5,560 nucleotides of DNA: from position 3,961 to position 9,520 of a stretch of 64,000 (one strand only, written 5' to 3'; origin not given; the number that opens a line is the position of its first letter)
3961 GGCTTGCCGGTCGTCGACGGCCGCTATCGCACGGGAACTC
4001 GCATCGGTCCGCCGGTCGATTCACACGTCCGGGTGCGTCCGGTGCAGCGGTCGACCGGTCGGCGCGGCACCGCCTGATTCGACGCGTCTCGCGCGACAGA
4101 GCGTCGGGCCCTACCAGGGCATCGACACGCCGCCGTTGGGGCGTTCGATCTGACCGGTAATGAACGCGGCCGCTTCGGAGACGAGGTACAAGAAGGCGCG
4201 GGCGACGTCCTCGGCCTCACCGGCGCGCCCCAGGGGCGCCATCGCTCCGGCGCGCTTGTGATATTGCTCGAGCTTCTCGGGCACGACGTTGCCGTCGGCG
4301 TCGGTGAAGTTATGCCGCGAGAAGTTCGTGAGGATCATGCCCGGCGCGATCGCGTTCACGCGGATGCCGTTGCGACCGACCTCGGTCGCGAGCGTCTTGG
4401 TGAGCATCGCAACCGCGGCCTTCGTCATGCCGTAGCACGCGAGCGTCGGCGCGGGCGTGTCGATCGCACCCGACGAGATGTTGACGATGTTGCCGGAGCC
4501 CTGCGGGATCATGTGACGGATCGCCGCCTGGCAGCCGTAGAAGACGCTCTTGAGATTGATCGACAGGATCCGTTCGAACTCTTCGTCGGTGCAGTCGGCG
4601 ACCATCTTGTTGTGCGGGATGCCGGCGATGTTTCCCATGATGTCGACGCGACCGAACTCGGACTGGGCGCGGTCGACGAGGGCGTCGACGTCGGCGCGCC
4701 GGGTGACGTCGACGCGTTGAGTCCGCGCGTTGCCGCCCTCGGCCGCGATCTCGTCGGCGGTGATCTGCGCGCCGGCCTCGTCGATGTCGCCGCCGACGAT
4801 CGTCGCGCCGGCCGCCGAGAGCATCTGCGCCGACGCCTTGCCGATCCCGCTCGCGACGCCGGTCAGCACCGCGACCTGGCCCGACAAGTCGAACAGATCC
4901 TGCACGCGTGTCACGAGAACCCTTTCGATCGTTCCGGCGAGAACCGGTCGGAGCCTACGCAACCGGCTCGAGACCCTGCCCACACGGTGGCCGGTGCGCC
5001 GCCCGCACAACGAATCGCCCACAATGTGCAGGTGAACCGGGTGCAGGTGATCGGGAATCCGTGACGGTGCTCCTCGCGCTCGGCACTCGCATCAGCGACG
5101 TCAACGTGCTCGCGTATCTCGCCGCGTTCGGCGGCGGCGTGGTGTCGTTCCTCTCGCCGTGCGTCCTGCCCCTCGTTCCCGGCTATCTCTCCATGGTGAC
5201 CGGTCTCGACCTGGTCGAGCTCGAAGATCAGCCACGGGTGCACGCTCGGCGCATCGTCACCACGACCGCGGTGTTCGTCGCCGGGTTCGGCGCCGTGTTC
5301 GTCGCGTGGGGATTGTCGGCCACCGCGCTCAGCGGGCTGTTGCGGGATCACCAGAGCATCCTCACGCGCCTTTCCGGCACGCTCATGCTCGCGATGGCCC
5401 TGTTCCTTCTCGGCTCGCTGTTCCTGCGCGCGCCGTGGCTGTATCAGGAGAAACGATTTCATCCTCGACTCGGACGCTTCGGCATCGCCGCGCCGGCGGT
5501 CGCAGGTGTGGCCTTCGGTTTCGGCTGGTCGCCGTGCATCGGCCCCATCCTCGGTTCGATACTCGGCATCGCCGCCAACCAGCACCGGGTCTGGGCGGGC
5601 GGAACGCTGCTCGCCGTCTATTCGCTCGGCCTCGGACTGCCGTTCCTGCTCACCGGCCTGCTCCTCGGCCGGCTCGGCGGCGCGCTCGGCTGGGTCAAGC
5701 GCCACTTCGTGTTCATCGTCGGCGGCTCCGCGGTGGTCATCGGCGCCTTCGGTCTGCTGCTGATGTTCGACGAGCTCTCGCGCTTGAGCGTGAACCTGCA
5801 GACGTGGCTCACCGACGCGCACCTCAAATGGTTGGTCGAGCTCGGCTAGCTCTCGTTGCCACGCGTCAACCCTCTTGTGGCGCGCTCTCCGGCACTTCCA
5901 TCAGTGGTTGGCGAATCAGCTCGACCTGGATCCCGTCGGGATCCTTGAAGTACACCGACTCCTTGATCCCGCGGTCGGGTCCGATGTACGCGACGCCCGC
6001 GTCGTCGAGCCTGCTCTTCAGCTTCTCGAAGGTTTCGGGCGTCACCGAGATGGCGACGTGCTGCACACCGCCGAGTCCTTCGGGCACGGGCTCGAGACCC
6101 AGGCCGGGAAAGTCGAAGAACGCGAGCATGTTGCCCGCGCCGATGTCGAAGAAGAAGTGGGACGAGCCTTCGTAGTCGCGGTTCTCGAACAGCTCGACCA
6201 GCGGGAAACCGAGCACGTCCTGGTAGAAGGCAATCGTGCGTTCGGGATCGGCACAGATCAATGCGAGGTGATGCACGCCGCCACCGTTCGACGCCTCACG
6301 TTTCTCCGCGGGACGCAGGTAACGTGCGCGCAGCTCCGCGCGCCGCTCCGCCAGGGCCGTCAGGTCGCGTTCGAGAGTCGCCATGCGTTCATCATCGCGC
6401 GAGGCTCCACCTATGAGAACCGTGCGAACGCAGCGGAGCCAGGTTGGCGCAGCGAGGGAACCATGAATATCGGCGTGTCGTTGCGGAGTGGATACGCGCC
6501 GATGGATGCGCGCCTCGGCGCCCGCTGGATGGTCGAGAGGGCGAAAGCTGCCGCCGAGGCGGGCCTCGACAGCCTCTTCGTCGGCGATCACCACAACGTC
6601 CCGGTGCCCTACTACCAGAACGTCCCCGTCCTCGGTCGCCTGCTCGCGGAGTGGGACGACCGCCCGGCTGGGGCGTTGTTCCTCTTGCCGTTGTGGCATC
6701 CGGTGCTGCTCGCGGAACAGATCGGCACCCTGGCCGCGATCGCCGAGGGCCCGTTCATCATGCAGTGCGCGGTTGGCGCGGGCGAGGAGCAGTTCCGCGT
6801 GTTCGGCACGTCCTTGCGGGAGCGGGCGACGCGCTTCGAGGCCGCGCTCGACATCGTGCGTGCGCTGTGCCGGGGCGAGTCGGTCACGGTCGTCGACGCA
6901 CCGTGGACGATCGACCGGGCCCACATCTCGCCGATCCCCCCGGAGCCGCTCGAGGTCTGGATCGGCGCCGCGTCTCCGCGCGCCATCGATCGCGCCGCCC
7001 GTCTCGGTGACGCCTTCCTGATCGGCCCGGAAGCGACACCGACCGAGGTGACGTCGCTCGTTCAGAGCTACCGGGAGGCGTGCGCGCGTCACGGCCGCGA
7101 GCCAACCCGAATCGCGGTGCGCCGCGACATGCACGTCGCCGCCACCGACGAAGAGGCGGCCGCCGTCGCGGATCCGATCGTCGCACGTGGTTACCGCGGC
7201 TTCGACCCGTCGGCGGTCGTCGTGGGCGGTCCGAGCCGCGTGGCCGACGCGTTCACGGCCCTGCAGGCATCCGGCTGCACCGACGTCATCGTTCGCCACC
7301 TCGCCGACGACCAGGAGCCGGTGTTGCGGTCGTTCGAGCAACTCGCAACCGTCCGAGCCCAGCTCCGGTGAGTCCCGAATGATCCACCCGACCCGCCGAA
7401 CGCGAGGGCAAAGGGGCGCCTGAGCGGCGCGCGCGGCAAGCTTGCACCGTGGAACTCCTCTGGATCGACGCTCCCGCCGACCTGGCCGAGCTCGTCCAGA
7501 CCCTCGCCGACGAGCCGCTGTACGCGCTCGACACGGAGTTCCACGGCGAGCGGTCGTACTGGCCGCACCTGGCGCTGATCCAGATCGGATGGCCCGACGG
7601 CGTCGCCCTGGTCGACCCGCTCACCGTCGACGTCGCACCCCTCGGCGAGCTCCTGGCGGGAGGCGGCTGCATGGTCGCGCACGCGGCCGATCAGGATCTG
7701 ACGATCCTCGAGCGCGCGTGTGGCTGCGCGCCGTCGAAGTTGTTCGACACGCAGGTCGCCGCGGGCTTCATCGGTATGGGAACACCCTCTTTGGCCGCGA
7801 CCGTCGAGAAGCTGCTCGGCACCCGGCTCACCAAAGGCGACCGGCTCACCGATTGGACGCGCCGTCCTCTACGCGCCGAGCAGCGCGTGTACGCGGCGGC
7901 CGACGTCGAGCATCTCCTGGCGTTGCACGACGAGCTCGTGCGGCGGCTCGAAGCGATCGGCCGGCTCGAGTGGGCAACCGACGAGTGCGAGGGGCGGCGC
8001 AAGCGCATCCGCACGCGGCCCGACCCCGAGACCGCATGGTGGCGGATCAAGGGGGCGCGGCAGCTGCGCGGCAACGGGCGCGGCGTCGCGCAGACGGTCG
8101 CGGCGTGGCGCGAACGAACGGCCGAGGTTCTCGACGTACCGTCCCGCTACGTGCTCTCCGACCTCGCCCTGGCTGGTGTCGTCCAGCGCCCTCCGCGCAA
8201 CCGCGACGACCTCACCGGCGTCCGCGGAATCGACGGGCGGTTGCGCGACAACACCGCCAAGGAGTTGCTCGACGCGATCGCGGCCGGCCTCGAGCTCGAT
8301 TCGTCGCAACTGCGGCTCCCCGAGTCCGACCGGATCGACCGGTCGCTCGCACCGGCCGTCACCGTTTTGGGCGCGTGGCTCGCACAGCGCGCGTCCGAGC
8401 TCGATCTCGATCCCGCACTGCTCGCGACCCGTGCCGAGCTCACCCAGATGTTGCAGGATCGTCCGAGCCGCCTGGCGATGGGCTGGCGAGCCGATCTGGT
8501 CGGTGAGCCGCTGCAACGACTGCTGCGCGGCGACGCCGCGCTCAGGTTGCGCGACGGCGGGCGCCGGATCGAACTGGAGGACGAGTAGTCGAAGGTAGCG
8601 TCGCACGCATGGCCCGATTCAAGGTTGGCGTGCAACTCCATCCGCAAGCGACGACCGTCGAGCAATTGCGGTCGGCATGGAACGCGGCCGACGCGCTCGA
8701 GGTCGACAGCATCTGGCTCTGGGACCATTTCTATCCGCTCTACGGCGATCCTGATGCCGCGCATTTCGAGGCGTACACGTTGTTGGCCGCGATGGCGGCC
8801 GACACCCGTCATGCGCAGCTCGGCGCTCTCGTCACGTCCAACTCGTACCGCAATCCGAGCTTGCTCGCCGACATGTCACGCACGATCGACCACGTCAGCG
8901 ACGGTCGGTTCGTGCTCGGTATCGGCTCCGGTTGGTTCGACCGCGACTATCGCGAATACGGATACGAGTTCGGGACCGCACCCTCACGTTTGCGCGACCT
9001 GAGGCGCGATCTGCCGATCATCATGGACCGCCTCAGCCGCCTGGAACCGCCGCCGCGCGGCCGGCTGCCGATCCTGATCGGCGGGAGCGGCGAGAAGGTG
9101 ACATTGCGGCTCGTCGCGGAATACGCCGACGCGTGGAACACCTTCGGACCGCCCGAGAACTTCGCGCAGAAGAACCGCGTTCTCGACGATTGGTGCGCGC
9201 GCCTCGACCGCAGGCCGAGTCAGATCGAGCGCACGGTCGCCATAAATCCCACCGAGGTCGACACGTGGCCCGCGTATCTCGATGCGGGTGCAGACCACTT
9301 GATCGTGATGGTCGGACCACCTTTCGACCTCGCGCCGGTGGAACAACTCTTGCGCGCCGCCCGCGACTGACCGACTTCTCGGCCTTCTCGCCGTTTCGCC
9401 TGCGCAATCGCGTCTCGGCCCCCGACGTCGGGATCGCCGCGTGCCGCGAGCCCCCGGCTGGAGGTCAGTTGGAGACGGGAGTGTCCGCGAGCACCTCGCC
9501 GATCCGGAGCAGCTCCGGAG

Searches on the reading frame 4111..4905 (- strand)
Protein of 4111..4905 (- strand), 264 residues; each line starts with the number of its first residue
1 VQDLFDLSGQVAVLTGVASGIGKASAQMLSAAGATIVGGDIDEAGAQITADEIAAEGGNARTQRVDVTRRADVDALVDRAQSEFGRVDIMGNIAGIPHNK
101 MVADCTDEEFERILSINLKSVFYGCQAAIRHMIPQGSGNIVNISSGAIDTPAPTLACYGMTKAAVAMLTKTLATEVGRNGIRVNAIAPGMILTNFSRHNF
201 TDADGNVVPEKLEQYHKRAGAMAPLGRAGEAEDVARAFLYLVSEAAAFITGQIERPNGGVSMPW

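Call 26: search_protein_families(library=pfam, proteins=[window:4111-4905:-], max_evalue=0.0001)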
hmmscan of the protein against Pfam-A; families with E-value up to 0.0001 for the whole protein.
window:4111-4905:- (264 aa): 5 families
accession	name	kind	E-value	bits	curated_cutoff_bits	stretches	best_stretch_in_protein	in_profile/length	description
PF13561.12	adh_short_C2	-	3.3e-59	200.8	27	1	16-260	1-235/236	Enoyl-(Acyl carrier protein) reductase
PF00106.31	adh_short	-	1.1e-53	182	26.6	1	10-200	1-191/195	short chain dehydrogenase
PF08659.16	KR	-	2.8e-08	34.3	22.6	1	13-116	4-111/180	KR domain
PF23441.1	SDR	-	7e-08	32.6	27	1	119-260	124-255/258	SDR-like rossmann domain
PF01370.27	Epimerase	-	1.9e-06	27.9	20.9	1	13-246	2-229/240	NAD dependent epimerase/dehydratase family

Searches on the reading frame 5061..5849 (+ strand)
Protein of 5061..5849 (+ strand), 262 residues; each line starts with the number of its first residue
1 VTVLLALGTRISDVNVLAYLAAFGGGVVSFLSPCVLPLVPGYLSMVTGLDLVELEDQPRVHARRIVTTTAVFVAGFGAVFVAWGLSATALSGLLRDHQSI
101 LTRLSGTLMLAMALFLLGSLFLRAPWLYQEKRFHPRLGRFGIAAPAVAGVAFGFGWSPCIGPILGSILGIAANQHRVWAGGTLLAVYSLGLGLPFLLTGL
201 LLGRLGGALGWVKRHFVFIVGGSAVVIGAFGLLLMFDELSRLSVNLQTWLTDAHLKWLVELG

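Call 26: search_protein_families(library=pfam, proteins=[window:5061-5849:+], max_evalue=0.0001)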
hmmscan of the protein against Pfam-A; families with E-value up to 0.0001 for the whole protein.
window:5061-5849:+ (262 aa): 1 family
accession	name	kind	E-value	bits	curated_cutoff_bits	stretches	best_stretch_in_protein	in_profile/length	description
PF02683.22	DsbD_TM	-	2e-15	57.1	27.1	1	18-220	4-207/219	Cytochrome C biogenesis protein transmembrane domain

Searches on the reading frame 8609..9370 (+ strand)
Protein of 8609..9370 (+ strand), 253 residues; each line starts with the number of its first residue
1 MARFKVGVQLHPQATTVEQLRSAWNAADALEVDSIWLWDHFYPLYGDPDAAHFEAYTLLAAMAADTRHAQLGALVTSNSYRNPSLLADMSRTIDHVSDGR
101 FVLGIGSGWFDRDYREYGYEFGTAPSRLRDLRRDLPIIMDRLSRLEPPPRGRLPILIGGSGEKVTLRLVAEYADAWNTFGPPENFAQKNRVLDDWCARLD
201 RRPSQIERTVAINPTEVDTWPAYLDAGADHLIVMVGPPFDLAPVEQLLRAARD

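Call 26: search_protein_families(library=pfam, proteins=[window:8609-9370:+], max_evalue=0.0001)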
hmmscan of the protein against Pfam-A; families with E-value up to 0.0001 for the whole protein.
window:8609-9370:+ (253 aa): 1 family
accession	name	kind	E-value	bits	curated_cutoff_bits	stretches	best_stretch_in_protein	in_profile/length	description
PF00296.26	Bac_luciferase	-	2.2e-29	103.3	27.9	1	3-213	8-227/314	Luciferase-like monooxygenase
